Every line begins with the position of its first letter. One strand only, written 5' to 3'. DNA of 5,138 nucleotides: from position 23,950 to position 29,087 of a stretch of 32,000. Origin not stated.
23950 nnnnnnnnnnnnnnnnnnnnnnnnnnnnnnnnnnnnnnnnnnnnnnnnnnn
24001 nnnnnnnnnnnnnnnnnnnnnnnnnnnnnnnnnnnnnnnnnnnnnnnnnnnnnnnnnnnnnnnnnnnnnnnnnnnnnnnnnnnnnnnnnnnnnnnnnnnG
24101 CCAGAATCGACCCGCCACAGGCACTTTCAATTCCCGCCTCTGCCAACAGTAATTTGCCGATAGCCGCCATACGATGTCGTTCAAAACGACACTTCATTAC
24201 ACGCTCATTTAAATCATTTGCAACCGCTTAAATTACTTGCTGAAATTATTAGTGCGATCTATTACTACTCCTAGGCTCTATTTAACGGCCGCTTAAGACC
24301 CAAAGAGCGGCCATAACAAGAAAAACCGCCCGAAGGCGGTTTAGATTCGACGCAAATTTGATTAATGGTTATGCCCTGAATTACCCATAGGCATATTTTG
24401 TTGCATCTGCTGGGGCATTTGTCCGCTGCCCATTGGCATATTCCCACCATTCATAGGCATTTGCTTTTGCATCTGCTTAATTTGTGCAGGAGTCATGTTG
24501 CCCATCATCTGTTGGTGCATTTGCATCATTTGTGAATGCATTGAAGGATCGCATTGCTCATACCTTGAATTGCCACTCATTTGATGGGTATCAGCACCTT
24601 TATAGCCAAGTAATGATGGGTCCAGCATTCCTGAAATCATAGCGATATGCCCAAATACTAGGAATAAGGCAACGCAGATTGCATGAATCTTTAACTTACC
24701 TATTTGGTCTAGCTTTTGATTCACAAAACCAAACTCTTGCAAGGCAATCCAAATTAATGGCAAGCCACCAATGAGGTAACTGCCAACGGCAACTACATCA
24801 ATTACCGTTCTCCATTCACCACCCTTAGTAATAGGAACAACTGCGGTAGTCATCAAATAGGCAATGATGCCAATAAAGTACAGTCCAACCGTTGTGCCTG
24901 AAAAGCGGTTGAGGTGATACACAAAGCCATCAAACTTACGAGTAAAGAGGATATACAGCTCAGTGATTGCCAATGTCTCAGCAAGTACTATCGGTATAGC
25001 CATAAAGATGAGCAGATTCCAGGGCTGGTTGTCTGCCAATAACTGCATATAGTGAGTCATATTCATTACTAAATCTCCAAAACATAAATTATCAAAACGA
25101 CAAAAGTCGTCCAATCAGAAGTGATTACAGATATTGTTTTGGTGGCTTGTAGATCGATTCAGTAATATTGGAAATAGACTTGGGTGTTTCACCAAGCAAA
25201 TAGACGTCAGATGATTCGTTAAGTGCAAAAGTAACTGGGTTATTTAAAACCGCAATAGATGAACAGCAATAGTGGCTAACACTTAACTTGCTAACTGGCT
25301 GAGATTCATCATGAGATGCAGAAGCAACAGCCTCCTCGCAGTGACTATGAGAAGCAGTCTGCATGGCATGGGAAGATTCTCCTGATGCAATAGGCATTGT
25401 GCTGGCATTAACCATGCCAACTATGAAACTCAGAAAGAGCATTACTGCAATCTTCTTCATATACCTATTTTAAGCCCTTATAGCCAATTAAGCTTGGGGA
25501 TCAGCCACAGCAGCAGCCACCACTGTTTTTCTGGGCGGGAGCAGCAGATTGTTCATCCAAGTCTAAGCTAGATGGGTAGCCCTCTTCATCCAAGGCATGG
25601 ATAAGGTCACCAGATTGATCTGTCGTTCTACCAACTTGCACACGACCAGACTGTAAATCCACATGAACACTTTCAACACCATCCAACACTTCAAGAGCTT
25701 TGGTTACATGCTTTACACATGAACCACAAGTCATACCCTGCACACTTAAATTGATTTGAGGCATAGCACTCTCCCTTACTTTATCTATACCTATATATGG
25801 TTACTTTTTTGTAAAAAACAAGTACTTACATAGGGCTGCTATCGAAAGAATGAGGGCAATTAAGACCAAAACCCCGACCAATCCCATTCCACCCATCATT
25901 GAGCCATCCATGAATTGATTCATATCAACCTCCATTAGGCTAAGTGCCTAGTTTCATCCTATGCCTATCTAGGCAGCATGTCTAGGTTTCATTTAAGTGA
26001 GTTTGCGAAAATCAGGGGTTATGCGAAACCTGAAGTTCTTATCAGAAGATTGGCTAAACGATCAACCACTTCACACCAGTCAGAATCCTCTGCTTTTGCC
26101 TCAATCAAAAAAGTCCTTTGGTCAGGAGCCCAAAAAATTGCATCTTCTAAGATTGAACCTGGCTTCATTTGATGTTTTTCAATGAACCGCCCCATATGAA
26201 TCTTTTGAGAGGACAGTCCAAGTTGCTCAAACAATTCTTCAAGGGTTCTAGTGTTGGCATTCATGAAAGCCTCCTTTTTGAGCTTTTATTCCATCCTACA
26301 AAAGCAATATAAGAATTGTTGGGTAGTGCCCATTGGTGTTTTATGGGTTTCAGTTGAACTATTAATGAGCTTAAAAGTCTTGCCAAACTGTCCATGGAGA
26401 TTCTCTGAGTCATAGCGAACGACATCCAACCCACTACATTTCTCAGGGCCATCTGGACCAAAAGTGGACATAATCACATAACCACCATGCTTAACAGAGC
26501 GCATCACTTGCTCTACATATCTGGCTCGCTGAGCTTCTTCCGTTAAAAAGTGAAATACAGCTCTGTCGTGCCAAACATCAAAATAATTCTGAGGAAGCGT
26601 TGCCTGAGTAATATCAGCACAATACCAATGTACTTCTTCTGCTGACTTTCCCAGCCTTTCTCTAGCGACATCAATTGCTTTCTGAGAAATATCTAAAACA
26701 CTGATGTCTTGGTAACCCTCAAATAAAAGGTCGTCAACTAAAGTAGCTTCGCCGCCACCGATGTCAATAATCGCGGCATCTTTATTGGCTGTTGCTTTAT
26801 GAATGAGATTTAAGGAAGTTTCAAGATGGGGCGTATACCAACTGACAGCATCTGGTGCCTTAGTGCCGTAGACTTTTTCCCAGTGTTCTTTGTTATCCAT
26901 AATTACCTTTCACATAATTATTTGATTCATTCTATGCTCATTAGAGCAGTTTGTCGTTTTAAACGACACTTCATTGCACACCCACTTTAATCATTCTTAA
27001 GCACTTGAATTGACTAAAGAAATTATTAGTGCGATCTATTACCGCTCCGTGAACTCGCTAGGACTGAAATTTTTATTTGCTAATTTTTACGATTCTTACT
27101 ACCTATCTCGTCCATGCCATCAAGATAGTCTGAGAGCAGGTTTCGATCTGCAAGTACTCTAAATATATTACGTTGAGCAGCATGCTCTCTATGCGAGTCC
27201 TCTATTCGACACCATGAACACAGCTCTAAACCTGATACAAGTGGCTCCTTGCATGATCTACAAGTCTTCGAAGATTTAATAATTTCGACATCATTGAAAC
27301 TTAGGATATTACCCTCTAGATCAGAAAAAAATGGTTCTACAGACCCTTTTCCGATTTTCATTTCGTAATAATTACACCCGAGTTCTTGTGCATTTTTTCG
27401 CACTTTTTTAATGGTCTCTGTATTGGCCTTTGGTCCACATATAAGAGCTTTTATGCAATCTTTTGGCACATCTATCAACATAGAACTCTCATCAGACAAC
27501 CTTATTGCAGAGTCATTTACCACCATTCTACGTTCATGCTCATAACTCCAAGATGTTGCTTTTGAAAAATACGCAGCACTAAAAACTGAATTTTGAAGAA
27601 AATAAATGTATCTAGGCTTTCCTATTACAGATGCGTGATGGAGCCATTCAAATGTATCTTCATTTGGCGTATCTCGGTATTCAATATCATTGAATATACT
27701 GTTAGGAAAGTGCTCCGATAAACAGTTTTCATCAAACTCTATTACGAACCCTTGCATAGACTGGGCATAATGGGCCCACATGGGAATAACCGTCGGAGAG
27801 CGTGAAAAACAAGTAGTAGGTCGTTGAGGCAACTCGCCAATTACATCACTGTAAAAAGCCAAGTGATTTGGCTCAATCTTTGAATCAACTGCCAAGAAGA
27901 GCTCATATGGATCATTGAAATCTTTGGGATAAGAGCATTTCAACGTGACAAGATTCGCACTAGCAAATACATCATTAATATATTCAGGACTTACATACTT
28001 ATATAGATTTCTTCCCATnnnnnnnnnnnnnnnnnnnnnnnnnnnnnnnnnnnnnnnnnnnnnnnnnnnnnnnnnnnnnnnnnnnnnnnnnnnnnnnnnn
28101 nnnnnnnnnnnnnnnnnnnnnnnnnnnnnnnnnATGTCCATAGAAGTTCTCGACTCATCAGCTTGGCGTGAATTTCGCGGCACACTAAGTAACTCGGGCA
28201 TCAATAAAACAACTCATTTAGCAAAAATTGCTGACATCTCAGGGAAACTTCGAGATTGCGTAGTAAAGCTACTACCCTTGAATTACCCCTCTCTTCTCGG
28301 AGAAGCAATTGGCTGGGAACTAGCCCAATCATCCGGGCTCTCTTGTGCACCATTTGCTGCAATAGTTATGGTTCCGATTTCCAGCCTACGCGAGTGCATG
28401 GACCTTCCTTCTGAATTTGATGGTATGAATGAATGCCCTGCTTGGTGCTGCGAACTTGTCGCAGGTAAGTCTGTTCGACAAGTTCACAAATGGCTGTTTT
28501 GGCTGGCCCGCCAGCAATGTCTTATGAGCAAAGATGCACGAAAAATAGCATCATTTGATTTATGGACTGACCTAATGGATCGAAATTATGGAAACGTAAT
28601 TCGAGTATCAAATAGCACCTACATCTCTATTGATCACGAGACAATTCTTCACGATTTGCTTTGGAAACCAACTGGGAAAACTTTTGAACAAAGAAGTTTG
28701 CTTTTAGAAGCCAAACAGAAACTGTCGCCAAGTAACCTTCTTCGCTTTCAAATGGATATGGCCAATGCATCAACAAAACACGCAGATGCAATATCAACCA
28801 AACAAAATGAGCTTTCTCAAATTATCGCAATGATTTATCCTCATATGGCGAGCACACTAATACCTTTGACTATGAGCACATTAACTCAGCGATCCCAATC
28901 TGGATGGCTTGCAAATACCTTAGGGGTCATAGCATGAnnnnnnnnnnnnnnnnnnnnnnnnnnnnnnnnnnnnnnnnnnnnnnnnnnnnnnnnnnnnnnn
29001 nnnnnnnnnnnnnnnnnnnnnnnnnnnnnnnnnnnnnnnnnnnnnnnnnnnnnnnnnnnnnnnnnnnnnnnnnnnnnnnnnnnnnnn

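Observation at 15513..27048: A fixed-length 97-bp composite repeat (3 copies) with conserved ends and a variable middle, placed like a cassette-terminal site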

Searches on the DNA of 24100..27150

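Call 92: search_rna_families(source=window, start=24100, end=27150, threshold=evalue, max_evalue=1)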
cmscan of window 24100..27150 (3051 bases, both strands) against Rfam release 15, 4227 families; matches with E-value up to 1: 0.
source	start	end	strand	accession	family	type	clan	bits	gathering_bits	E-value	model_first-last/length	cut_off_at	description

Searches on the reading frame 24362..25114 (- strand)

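Call 12: search_protein_families(library=pfam, proteins=[window:24362-25114:-])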
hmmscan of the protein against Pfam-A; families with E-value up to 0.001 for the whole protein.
window:24362-25114:- (250 aa): 1 family
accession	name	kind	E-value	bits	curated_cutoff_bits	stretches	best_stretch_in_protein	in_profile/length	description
PF20617.3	DUF6803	-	3.1e-69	232.7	27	1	17-176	1-160/162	Family of unknown function (DUF6803)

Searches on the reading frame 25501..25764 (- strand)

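Call 12: search_protein_families(library=pfam, proteins=[window:25501-25764:-])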
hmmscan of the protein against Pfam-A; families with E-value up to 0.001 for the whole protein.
window:25501-25764:- (87 aa): 1 family
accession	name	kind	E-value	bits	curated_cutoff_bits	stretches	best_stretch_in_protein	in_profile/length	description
PF00403.32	HMA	-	2.9e-14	53.6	24.8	1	6-63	2-61/62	Heavy-metal-associated domain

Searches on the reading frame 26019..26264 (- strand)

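Call 13: search_protein_families(library=pfam, proteins=[window:26019-26264:-])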
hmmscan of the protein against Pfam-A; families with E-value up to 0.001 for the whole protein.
window:26019-26264:- (81 aa): 1 family
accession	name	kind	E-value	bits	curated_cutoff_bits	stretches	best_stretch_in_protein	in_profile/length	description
PF10982.13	DUF2789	-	4.8e-24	84.8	27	1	1-74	1-75/75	Protein of unknown function (DUF2789)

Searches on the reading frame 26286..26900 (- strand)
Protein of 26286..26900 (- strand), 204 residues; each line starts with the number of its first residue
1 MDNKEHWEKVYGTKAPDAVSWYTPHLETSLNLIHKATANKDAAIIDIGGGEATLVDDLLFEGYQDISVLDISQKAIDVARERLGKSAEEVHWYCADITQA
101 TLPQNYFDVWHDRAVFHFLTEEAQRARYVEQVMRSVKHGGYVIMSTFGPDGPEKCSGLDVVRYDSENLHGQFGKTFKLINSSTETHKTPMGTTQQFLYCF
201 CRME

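Call 13: search_protein_families(library=pfam, proteins=[window:26286-26900:-])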
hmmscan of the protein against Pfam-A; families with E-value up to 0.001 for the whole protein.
window:26286-26900:- (204 aa): 8 families
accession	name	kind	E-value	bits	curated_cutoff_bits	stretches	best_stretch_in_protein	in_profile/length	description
PF13649.12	Methyltransf_25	-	2.6e-13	50.9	27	1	44-140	1-97/97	Methyltransferase domain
PF08241.18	Methyltransf_11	-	8.8e-13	49.2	21.2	1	46-144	2-95/95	Methyltransferase domain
PF08242.18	Methyltransf_12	-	4.5e-10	40.6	30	1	45-141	1-97/98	Methyltransferase domain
PF13847.12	Methyltransf_31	-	7.4e-10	39.1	27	1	39-148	2-113/145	Methyltransferase domain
PF05891.18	Methyltransf_PK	-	0.00011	22.2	27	1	34-144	49-159/218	AdoMet dependent proline di-methyltransferase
PF13489.12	Methyltransf_23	-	0.00017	21.8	27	1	36-165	16-136/164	Methyltransferase domain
PF05401.17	NodS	-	0.00037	20.8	24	1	41-136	44-136/201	Nodulation protein S (NodS)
PF01209.24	Ubie_methyltran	-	0.00092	19.1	20.1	0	37-144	44-151/233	ubiE/COQ5 methyltransferase family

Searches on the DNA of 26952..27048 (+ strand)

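Call 81: search_dna_similar(query=window:26952-27048:+, collection=plasmids, mode=distant, max_evalue=1, max_rows=10)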
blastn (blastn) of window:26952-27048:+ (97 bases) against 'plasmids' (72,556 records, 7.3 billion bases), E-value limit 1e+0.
Records with a match: 5; places in all: 5; records where one place covers at least 80% of the query: 0.
Best place of each record, by identity: 90-95% 1; 80-90% 4.
By first word of the organism name: Moraxella 3; Sinorhizobium 1; Pseudanabaena 1.
By predicted mobility (MOB-suite, as given by PLSDB): mobilizable 4; conjugative 1.
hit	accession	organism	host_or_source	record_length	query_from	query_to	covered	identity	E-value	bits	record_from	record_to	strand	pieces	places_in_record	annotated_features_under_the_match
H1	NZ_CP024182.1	Moraxella osloensis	Homo sapiens,single cell,skin swab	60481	33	68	37%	83.3%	8e-1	39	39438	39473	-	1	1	none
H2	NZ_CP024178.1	Moraxella osloensis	Homo sapiens,single cell,skin swab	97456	33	68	37%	83.3%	8e-1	39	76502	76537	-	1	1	none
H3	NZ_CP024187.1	Moraxella osloensis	single cell,skin swab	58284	33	68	37%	83.3%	8e-1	39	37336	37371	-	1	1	none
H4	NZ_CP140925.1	Sinorhizobium medicae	Medicago lupulina,whole organism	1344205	19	46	29%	92.9%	6e-2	43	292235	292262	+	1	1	record has no annotation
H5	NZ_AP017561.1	Pseudanabaena sp. ABRG5-3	-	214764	48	76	30%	89.7%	8e-1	40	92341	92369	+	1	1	hypothetical protein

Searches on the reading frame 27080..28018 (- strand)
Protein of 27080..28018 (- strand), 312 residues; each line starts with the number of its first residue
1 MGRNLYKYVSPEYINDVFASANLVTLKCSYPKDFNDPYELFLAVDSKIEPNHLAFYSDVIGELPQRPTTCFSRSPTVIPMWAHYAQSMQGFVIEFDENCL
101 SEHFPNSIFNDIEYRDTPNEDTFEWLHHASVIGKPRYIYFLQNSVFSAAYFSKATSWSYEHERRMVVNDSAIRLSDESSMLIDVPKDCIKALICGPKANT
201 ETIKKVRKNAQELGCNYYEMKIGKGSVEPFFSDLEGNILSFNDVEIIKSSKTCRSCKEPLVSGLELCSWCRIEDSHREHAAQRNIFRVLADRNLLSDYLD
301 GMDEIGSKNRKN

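Call 13: search_protein_families(library=pfam, proteins=[window:27080-28018:-])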
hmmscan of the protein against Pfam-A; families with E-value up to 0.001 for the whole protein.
window:27080-28018:- (312 aa): 1 family
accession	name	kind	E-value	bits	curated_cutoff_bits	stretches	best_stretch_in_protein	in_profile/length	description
PF11185.13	DUF2971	-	1.5e-10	42.7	22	1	80-165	1-89/89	Protein of unknown function (DUF2971)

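Call 101: search_protein_families(library=padloc, proteins=[window:27080-28018:-], max_evalue=0.001)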
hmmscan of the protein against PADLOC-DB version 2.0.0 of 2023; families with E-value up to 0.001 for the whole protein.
window:27080-28018:- (312 aa): 5 families
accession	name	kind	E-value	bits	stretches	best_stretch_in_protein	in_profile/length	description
PDLC04990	PDC-S31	-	6.6e-27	92.9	1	69-224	113-248/259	-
PDLC04991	PDC-S31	-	1.2e-17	62.3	1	4-227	2-195/208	-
PDLC04994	PDC-S31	-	9.1e-14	49.4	1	70-212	125-249/273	-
PDLC04992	PDC-S31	-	1e-11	43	1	68-221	59-203/220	-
PDLC04993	PDC-S31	-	1e-06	26.2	1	3-216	15-225/245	-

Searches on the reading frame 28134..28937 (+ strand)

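Call 13: search_protein_families(library=pfam, proteins=[window:28134-28937:+])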
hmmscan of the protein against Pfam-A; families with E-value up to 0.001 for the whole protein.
window:28134-28937:+ (267 aa): 1 family
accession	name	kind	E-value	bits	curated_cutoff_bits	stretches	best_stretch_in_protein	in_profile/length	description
PF20613.4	HipA_2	-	5.8e-05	22.9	27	1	43-168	27-148/240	HipA-like kinase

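Call 101: search_protein_families(library=padloc, proteins=[window:28134-28937:+], max_evalue=0.001)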
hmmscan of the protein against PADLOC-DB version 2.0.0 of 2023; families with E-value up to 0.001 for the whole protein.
window:28134-28937:+ (267 aa): 0 families
